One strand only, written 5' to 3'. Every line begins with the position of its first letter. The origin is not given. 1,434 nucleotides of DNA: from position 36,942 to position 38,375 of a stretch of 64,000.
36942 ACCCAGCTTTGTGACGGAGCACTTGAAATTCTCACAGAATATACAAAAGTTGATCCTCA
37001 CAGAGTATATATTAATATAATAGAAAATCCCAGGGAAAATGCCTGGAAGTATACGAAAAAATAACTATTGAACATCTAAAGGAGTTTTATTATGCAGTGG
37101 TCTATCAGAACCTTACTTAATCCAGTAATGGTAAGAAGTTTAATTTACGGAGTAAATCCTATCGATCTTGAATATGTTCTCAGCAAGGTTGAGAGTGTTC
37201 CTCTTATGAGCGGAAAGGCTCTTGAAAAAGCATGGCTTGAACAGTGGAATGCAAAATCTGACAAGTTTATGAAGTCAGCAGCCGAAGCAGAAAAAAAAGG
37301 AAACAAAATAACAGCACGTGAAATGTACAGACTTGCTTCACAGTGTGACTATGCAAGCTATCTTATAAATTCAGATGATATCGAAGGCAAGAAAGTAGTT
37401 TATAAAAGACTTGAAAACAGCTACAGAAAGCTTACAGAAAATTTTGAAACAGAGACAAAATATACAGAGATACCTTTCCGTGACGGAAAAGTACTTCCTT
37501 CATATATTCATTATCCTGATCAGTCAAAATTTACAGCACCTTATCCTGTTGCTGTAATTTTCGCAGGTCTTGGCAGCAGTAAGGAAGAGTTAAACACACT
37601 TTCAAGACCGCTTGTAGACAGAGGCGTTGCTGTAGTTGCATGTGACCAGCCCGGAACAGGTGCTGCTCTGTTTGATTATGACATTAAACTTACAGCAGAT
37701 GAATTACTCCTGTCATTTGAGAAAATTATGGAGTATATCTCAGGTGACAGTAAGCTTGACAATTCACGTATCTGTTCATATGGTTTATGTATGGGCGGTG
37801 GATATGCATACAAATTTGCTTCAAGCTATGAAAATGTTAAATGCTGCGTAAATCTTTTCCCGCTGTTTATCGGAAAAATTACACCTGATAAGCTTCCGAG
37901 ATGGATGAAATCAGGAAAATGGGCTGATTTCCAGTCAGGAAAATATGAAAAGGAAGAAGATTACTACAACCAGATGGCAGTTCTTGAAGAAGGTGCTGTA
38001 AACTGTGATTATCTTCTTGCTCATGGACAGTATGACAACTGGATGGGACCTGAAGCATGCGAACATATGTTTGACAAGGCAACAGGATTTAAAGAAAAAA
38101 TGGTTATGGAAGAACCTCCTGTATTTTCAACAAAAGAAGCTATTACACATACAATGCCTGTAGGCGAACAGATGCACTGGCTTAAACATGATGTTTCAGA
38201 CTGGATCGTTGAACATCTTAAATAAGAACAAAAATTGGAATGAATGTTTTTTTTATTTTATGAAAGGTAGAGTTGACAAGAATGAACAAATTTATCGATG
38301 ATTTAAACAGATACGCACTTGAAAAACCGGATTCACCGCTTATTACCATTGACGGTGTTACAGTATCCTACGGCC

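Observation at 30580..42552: Orphan 13-gene carrier-protein-dependent biosynthetic operon mixing FAS/PKS parts with beta-oxidation-type enzymes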

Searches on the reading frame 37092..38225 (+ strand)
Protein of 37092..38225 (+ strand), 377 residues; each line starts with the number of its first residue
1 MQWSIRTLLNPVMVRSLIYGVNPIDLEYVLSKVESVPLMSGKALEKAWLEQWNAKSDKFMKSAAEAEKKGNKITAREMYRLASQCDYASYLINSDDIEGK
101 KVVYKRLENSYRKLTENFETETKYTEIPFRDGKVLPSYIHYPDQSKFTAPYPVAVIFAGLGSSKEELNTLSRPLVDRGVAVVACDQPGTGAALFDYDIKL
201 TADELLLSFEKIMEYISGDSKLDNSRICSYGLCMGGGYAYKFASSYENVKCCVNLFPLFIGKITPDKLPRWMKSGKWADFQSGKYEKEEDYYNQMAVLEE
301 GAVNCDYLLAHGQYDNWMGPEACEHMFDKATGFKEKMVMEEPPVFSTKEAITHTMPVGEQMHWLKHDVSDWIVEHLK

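Call 4: search_protein_families(library=pfam, proteins=[window:37092-38225:+], max_evalue=0.01)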
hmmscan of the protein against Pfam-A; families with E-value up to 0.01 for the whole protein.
window:37092-38225:+ (377 aa): 5 families
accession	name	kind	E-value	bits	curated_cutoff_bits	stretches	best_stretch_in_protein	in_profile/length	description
PF06500.17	FrsA-like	-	2.7e-10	40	22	1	47-257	96-298/414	Esterase FrsA-like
PF01738.24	DLH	-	3.7e-05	23.9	21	1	165-257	28-129/217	Dienelactone hydrolase family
PF12146.15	Hydrolase_4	-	8.6e-05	22.4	27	1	153-273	6-124/239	Serine aminopeptidase, S33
PF00326.27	Peptidase_S9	-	0.0004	20.4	22.6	1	174-376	10-210/213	Prolyl oligopeptidase family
PF12740.14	PETase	-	0.00054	19.9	28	1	138-258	43-158/263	PET hydrolase-like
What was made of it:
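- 37092..38225 (+): Alpha/beta hydrolase (ABH) of the DHPON-hydrolase / AntI / Ayg1 / FrsA fold, with a Cys233-Asp315-His362 triad. FrsA-like, E 2.7e-10 (call 4).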

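Call 6: search_protein_families(library=ncbifam, proteins=[window:37092-38225:+], max_evalue=0.01)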
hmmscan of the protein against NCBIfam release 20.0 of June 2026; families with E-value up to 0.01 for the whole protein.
window:37092-38225:+ (377 aa): 6 families
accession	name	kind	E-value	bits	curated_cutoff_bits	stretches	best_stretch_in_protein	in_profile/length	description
NF003460.0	PRK05077.1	equivalog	3.8e-12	45.7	477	1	47-257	96-298/414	esterase FrsA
TIGR03502.1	lipase_Pla1_cef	subfamily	0.00017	19.9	383.9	1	148-198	443-493/790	VolA/Pla-1 family phospholipase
NF047920.1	lactonase_UilS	equivalog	0.003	17.3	400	0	172-254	46-127/285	UilS family quorum-quenching N-acyl-homoserine lactonase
NF007857.0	PRK10566.1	equivalog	0.0031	17.3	201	1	140-255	16-137/249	esterase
TIGR01836.1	PHA_synth_III_C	subfamily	0.0049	15.9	365.3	1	103-255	15-167/350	class III poly(R)-hydroxyalkanoic acid synthase subunit PhaC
NF051441.1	BisHyethTerphBdeA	equivalog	0.0062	15.8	520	1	139-262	88-205/305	bis(hydroxyethyl) terephthalate hydrolase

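Call 17: find_homologous_proteins(query=window:37092-38222:+, max_evalue=0.00001)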
Query window:37092-38222:+ (377 aa): 185 proteins with E <= 0.00001 among 1981 candidates; the best 120 are listed.
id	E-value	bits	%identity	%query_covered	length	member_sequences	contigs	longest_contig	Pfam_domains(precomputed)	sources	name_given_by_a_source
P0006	1.5e-247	839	94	100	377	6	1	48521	-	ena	-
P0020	6.1e-197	672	74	100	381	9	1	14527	-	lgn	-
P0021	2.9e-170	585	64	100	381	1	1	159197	PF00326.28,PF06500.18,PF12146.16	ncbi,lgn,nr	ncbi:MAG: alpha/beta hydrolase [Oscillospiraceae bacterium]|nr:alpha/beta hydrolase [Oscillospiracea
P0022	8.8e-145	501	56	100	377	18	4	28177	PF00326.28,PF06500.18,PF01738.25,PF00561.27,PF12146.16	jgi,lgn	-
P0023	1.2e-127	444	49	100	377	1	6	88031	PF00326.28,PF06500.18,PF01738.25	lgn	-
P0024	2.5e-127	443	49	100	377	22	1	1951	PF00326.28,PF06500.18,PF01738.25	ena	-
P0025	2.8e-126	440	48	100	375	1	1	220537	PF12740.15,PF06500.18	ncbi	ncbi:MAG: alpha/beta hydrolase [Oscillospiraceae bacterium]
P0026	1.3e-123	431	49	100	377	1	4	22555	PF00326.28,PF06500.18,PF01738.25,PF00561.27,PF12146.16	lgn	-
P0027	4.0e-123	429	49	100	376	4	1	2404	PF00326.28,PF06500.18,PF01738.25,PF00561.27,PF12146.16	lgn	-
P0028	3.7e-122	426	46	100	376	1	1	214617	PF02129.25,PF06500.18,PF01738.25,PF12146.16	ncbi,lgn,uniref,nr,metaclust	ncbi:alpha/beta hydrolase [[Clostridium] polysaccharolyticum]|uniref:Alpha/beta hydrolase family pro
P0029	5.1e-122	426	47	100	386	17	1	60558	PF06500.18,PF12146.16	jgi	jgi:dienelactone hydrolase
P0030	6.0e-122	426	46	100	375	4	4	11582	PF00326.28,PF12740.15,PF06500.18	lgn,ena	-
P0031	2.5e-121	423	48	100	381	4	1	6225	PF12740.15,PF06500.18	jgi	-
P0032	5.6e-121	422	48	100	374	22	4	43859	PF00326.28,PF12740.15,PF06500.18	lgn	-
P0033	5.7e-120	419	47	100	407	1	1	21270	PF06500.18,PF01738.25,PF12146.16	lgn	-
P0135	4.2e-94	334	40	100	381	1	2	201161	PF00326.28,PF06500.18,PF01738.25,PF12146.16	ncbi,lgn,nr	ncbi:MAG: alpha/beta hydrolase [Spirochaetales bacterium]|nr:alpha/beta hydrolase [Spirochaetales ba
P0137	3.5e-93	331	41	100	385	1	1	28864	PF02129.25,PF00326.28,PF06500.18,PF05448.19,PF01738.25,PF12146.16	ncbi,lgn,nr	ncbi:MAG: alpha/beta hydrolase [Deltaproteobacteria bacterium]|nr:alpha/beta hydrolase [Deltaproteob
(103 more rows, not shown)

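Call 20: find_related_loci(query=A1, collection=genome_contigs, flank=10000)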
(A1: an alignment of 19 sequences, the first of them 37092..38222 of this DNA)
Query A1 (377 aa) in genome_contigs; peptide patterns used: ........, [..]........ (x = any residue, [..] = any of these).
163 stretches matched a pattern; 125 encode a relative of the query (tblastn E <= 1e-3); the best 80 are kept; 80 distinct loci.
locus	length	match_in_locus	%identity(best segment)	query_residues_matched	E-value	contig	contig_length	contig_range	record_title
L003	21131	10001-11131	90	1-377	0e+0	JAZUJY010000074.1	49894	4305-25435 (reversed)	MAG: Oscillospiraceae bacterium isolate T1900045250_TH20190020.MAGScoT_cleanbin_000005 SGB_5758_k141_3641020, whole geno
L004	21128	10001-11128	74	1-376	0e+0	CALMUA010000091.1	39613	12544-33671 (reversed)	MAG TPA_asm: uncultured Ruminococcus sp. isolate ERR1414211_bin.38_CONCOCT_v1.1_MAG genome assembly, contig: ERZ1749899.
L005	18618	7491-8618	73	1-376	0e+0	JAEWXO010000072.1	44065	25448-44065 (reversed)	MAG: Bacillota bacterium isolate OH_SFB_14 k127_727511, whole genome shotgun sequence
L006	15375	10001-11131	64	1-377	8e-175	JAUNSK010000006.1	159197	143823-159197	MAG: Oscillospiraceae bacterium isolate S4R_St_23 NODE_23_length_159197_cov_17.432614, whole genome shotgun sequence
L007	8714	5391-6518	57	1-376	3e-153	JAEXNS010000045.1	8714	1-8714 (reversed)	MAG: Bacillota bacterium isolate OH_HBrB_108 k127_613825, whole genome shotgun sequence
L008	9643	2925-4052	55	1-377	8e-142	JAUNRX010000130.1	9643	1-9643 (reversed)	MAG: bacterium isolate S3R_St_47 NODE_4361_length_9643_cov_29.564560, whole genome shotgun sequence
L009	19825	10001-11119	47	1-377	1e-129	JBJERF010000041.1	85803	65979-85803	MAG: Ruminococcus sp. isolate PUUB17_bin.063 NODE_162_length_85803_cov_13.798491, whole genome shotgun sequence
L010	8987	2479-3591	48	1-376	2e-127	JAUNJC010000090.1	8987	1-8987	MAG: Oscillospiraceae bacterium isolate S29M_St_33 NODE_2871_length_8987_cov_6.733542, whole genome shotgun sequence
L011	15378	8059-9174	47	1-376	3e-127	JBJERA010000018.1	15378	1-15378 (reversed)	MAG: Hominimerdicola sp. isolate PUUB53_bin.010 NODE_1174_length_15378_cov_6.467532, whole genome shotgun sequence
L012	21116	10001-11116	47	1-376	5e-127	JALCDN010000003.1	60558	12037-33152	MAG: Ruminococcus sp. isolate UW_TS_RUM1_1 Ga0455800_0000124, whole genome shotgun sequence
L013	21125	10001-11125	46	1-377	2e-127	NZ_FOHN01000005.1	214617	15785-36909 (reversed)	[Clostridium] polysaccharolyticum strain DSM 1801, whole genome shotgun sequence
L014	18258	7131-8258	47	1-377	2e-126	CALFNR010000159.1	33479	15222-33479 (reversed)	MAG TPA_asm: uncultured Lachnoclostridium sp. isolate SRR1747057_bin.44_CONCOCT_v1.1_MAG genome assembly, contig: ERZ808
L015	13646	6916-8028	48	1-376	3e-126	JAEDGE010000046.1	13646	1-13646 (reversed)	MAG: Oscillospiraceae bacterium isolate MAG102 NODE_4081_length_13646_cov_6.772276, whole genome shotgun sequence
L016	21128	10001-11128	47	1-376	3e-122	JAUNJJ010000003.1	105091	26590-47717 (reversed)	MAG: Oscillospiraceae bacterium isolate S2A_St_21 NODE_35_length_105091_cov_21.791414, whole genome shotgun sequence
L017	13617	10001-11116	45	1-377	8e-122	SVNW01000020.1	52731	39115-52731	MAG: Ruminococcus sp. isolate SIG549 NODE_14701_length_52731_cov_19.731731, whole genome shotgun sequence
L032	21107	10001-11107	44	1-376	1e-114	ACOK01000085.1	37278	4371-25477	Ruminococcus flavefaciens FD-1 Contig89, whole genome shotgun sequence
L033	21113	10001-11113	47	2-375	8e-115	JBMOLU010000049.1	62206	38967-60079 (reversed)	MAG: Chloroflexota bacterium isolate Betzabe_MAG032 MAG032_49, whole genome shotgun sequence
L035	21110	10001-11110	45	1-372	1e-113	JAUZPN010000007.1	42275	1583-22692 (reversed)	MAG: Bacillota bacterium isolate bin83(7d) HFNIIAHN_7, whole genome shotgun sequence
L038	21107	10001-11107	44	1-376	3e-113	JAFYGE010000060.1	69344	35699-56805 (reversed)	MAG: Ruminococcus sp. isolate RGIG7061 Sheep_Rumen.Co__c2586995, whole genome shotgun sequence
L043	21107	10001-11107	44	1-376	5e-113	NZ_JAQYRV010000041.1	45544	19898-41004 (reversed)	MAG: Ruminococcus flavefaciens isolate SUG2139 k141_34502, whole genome shotgun sequence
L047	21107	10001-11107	44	1-376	6e-112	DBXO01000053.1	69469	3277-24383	MAG TPA_asm: Ruminococcus flavefaciens isolate UBA1210 UBA1210_contig_25436, whole genome shotgun sequence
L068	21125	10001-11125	45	1-377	3e-109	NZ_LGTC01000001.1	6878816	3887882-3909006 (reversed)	Pseudobacteroides cellulosolvens ATCC 35603 = DSM 2933 ctg1, whole genome shotgun sequence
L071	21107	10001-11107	43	1-376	4e-109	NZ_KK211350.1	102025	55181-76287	Ruminococcus flavefaciens ND2009 T488DRAFT_scaffold00009.9, whole genome shotgun sequence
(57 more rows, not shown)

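Call 30: search_protein_families(library=pfam, proteins=[L013:1229-2095:+, L013:2420-5719:+, L013:5673-7181:+, L013:7197-8885:+, L013:8815-9798:+, L013:15322-16752:+, L013:18243-20429:+], max_evalue=0.00001)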
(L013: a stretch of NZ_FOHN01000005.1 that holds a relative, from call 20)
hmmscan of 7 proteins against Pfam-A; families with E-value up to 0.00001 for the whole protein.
L013:1229-2095:+ (288 aa): 0 families

L013:2420-5719:+ (1099 aa): 0 families

L013:5673-7181:+ (502 aa): 1 family
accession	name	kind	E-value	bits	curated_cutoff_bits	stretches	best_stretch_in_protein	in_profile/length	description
PF14478.12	DUF4430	-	7.2e-20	71.6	23.8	1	416-493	1-71/72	Domain of unknown function (DUF4430)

L013:7197-8885:+ (562 aa): 7 families
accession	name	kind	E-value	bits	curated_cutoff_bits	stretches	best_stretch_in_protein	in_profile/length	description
PF00005.33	ABC_tran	-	2.5e-65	219.7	25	2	319-455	1-136/137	ABC transporter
PF13304.12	AAA_21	-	2.5e-15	57.8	27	0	425-489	235-302/304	AAA domain, putative AbiEii toxin, Type IV TA system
PF13555.12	AAA_29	-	3e-11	43.3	27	0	27-60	17-50/61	P-loop containing region of AAA domain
PF02463.25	SMC_N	-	2.9e-09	37.1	40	0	36-187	28-185/220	RecF/RecN/SMC N terminal domain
PF25199.1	nSTAND_NTPase5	-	7.5e-07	29.5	34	0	329-392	41-104/145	Novel STAND NTPase 5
PF13476.12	AAA_23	-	1.5e-06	29.5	27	0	328-349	18-39/201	AAA domain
PF00931.28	NB-ARC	-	6.2e-06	26.1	23.5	0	20-51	7-37/248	NB-ARC domain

L013:8815-9798:+ (327 aa): 1 family
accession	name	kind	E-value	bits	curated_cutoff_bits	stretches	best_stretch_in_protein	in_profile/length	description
PF02361.21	CbiQ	-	8.2e-07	29.3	25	1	31-244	14-213/216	Cobalt transport protein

L013:15322-16752:+ (476 aa): 1 family
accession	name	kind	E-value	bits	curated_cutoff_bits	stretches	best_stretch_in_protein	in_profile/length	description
PF04616.20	Glyco_hydro_43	-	8.4e-23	81.6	32.2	1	56-325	34-288/288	Glycosyl hydrolases family 43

L013:18243-20429:+ (728 aa): 2 families
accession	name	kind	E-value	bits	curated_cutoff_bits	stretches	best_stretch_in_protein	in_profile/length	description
PF01520.23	Amidase_3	-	3.4e-42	144.9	27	1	539-717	1-172/174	N-acetylmuramoyl-L-alanine amidase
PF07833.16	Cu_amine_oxidN1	-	2.8e-38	130.6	24.2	2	51-165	2-108/108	Copper amine oxidase N-terminal domain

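Call 31: search_protein_families(library=pfam, proteins=[L068:1353-2444:+, L068:2499-3344:+, L068:3377-4264:+, L068:4285-5391:+, L068:5416-6153:+, L068:6117-7031:+, L068:7033-8808:+, L068:8845-9711:+, L068:11140-11985:+, L068:11952-12722:+], max_evalue=0.00001)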
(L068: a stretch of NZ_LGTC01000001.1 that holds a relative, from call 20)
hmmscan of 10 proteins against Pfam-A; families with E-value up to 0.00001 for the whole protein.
L068:1353-2444:+ (363 aa): 2 families
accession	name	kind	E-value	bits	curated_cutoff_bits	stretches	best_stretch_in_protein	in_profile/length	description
PF13531.11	SBP_bac_11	-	2.7e-37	129.2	25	1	65-313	10-227/227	Bacterial extracellular solute-binding protein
PF01547.30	SBP_bac_1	-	5.7e-18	66.4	26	1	68-305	7-307/307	Bacterial extracellular solute-binding protein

L068:2499-3344:+ (281 aa): 1 family
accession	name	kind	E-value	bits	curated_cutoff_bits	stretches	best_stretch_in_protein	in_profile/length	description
PF00528.27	BPD_transp_1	-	1.1e-22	81.2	26.4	1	83-272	4-178/184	Binding-protein-dependent transport system inner membrane component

L068:3377-4264:+ (295 aa): 1 family
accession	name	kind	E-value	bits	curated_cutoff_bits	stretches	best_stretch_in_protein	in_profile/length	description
PF00528.27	BPD_transp_1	-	3.3e-11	43.7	26.4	1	93-284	3-179/184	Binding-protein-dependent transport system inner membrane component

L068:4285-5391:+ (368 aa): 5 families
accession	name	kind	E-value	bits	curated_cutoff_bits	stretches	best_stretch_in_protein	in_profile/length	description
PF00005.33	ABC_tran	-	1.9e-39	135.8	25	1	29-175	1-136/137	ABC transporter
PF17850.7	CysA_C_terminal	-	3.4e-20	72.8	29.7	1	252-294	1-43/43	CysA C-terminal regulatory domain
PF12857.13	TOBE_3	-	1.9e-17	63.3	27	1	300-356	3-59/59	TOBE-like domain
PF13304.12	AAA_21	-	1.4e-10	42.2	27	0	131-209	221-301/304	AAA domain, putative AbiEii toxin, Type IV TA system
PF02463.25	SMC_N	-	3.4e-07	30.4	40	1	32-221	18-211/220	RecF/RecN/SMC N terminal domain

L068:5416-6153:+ (245 aa): 1 family
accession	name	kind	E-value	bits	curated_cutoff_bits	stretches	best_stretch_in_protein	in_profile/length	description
PF01507.26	PAPS_reduct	-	1.6e-48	165.5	22.5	1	39-213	2-175/175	Phosphoadenosine phosphosulfate reductase domain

L068:6117-7031:+ (304 aa): 1 family
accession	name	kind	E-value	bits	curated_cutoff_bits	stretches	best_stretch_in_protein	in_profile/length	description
PF01507.26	PAPS_reduct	-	1e-37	130.3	22.5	1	36-256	2-175/175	Phosphoadenosine phosphosulfate reductase domain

L068:7033-8808:+ (591 aa): 5 families
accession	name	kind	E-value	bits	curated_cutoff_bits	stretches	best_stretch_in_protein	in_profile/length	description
PF00009.33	GTP_EFTU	-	1.5e-45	155.5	26.5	1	6-202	3-177/188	Elongation factor Tu GTP binding domain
PF22594.2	GTP-eEF1A_C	-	6.9e-16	58.9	27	1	316-413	1-100/101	GTP-eEF1A C-terminal domain-like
PF01583.26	APS_kinase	-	1.4e-08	35.4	21.1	1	456-535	4-81/152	Adenylylsulphate kinase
PF03144.31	GTP_EFTU_D2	-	1.7e-07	32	30.3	0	239-291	2-58/73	Elongation factor Tu domain 2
PF01926.29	MMR_HSR1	-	2.8e-07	31.1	21.9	0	65-145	28-113/113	50S ribosome-binding GTPase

L068:8845-9711:+ (288 aa): 5 families
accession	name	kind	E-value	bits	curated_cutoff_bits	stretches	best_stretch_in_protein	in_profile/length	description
PF01077.27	NIR_SIR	-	4.7e-29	101.3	27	1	89-286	1-153/158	Nitrite and sulphite reductase 4Fe-4S domain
PF03460.22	NIR_SIR_ferr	-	3.3e-20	72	24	1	16-81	2-68/69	Nitrite/Sulfite reductase ferredoxin-like half domain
PF00037.32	Fer4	-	6.4e-12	45.2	21.1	1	192-212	3-23/24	4Fe-4S binding domain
PF12838.12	Fer4_7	-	3.1e-08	34.4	27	1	165-211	1-52/52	4Fe-4S dicluster domain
PF13187.11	Fer4_9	-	2.3e-06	28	27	1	165-211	1-51/52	4Fe-4S dicluster domain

L068:11140-11985:+ (281 aa): 1 family
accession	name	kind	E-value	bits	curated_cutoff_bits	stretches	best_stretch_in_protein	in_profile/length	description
PF00501.34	AMP-binding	-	6.3e-26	91.5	29.9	1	22-263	9-262/384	AMP-binding enzyme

L068:11952-12722:+ (256 aa): 2 families
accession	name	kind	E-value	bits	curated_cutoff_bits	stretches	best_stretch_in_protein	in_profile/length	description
PF13193.12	AMP-binding_C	-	4.7e-16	59.9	24.5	1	168-234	6-72/76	AMP-binding enzyme C-terminal domain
PF00501.34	AMP-binding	-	2.3e-14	53.5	29.9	1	10-113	284-384/384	AMP-binding enzyme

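Call 36: search_solved_structures(query=window:37092-38222:+, max_evalue=0.01)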
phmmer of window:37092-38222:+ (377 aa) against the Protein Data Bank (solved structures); distinct sequences matched with E-value up to 0.01: 14.
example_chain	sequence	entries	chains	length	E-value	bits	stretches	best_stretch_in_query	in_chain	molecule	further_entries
2jbw_A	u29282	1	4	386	1.3e-12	50.8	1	44-254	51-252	2,6-DIHYDROXY-PSEUDO-OXYNICOTINE HYDROLASE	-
8qd7_A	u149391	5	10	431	1.1e-10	44.5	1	50-248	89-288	Yellowish-green 1-like protein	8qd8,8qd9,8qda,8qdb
8qd1_A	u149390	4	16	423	1.5e-09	40.7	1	75-329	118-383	Pigment biosynthesis protein yellowish-green 1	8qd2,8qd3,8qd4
6hxa_A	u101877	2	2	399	9.3e-09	38.1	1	46-276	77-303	AntI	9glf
8qbh_A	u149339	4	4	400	9.3e-09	38.1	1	46-276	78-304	Photorhabdus luminescens subsp. laumondii TTO1 complete genome segment 15/17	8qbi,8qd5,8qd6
3mve_A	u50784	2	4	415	1.2e-07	34.4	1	19-271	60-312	UPF0255 protein VV1_0328 | UPF0255 protein frsA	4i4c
9h0z_A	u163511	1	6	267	4.4e-06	29.3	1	125-259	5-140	Serine aminopeptidase S33 domain-containing protein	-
7q4h_A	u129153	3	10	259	6e-06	28.9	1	125-259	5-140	Hydrolase_4 domain-containing protein | Serine aminopeptidase S33 domain-containing protein | Prolyl oligopeptidase family protein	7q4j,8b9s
9pjb_A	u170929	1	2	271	7.9e-06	28.5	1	131-320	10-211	MHETase MHT043-5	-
5xb6_A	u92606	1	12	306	0.00011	24.7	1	135-264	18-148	Uncharacterized protein YcjY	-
7wwh_A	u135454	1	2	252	0.00014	24.3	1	132-245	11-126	Alpha/beta hydrolase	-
8b4u_A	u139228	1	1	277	0.0012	21.2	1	131-253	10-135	Alpha/beta hydrolase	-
8x6v_A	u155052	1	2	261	0.0036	19.7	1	147-265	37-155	GlacPETase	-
9w30_A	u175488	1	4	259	0.0091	18.4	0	135-245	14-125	Alpha/beta superfamily hydrolase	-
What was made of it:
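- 37092..38225 (+): PDB sequence hits: 2jbw 1e-12, Ayg1-type 1e-10, AntI 9e-9 (call 36).
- Closest known: AntI. Same: Sequence hits range from 1e-12 to 9e-9 (call 36).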

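Call 53: search_protein_families(library=pfam, proteins=[L047:2372-3007:+, L071:2128-3318:+, L043:13718-14902:-, L038:1607-2086:-, L032:6119-6550:+], max_evalue=0.01)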
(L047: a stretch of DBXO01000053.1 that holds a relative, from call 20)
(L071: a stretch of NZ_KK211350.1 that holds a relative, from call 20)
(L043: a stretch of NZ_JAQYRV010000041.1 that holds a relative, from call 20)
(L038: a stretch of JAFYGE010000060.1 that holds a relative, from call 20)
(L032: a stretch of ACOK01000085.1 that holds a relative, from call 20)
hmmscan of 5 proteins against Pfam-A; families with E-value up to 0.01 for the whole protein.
L047:2372-3007:+ (211 aa): 1 family
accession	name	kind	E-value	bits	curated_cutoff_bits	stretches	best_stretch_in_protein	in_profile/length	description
PF12822.12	ECF_trnsprt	-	7.9e-16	59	30.7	1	9-187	1-165/169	ECF transporter, substrate-specific component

L071:2128-3318:+ (396 aa): 1 family
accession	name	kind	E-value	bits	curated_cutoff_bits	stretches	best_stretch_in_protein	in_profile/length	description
PF12822.12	ECF_trnsprt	-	2.1e-12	47.8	30.7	1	8-159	1-137/169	ECF transporter, substrate-specific component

L043:13718-14902:- (394 aa): 2 families
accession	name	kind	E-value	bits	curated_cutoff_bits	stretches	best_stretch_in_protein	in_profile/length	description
PF12698.13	ABC2_membrane_3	-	3.7e-24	85.9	31.6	1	19-373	4-343/347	ABC-2 family transporter protein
PF01061.29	ABC2_membrane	-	0.00027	21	26.9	1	201-338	66-205/211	ABC-2 type transporter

L038:1607-2086:- (159 aa): 0 families

L032:6119-6550:+ (143 aa): 0 families
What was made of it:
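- ECF S-component genes lie upstream in many R. flavefaciens-type loci, and an ECF module precedes the short cassette in C. polysaccharolyticum (calls 30, 53).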

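Call 56: predict_structure(alignment_id=A1)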
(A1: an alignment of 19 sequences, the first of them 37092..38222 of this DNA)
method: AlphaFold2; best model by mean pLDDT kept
length: 377 residues; sequences in the alignment: 19
mean_pLDDT: 89.5   pTM: 0.90
mean pLDDT of the five models: 89.5, 89.4, 89.3, 88.4, 88.2
residues with pLDDT >= 90: 251; 70-90: 102; 50-70: 9; < 50: 15
segments of 3 or more residues with pLDDT < 50: 346-354, 356-359
pLDDT, mean of each block of 10 residues (from residue 1): 67 83 91 81 89 97 98 97 96 89 97 95 97 97 97 94 89 97 96 96 96 98 98 93 97 92 79 87 88 91 95 78 91 91 55 49 87 97
secondary structure, 60 per line:
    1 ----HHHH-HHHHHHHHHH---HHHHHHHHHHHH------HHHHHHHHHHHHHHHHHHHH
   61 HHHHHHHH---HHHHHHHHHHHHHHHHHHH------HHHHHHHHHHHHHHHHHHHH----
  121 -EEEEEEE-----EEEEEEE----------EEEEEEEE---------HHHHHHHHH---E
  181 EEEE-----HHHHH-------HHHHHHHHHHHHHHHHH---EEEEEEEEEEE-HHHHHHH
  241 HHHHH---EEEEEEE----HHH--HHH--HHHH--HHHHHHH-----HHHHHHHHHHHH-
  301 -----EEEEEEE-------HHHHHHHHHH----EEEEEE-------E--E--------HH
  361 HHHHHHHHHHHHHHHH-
elements in order: H5-8 H10-19 H23-34 H41-68 H72-90 H97-116 E122-128 E134-140 E151-158 H168-176 E180-184 H190-194 H202-218 E222-232 H234-245 E249-255 H270-273 H276-282 H288-299 E306-312 H320-329 E334-339 H359-376
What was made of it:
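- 37092..38225 (+): The AF2 model has pLDDT 89.5 (call 56).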
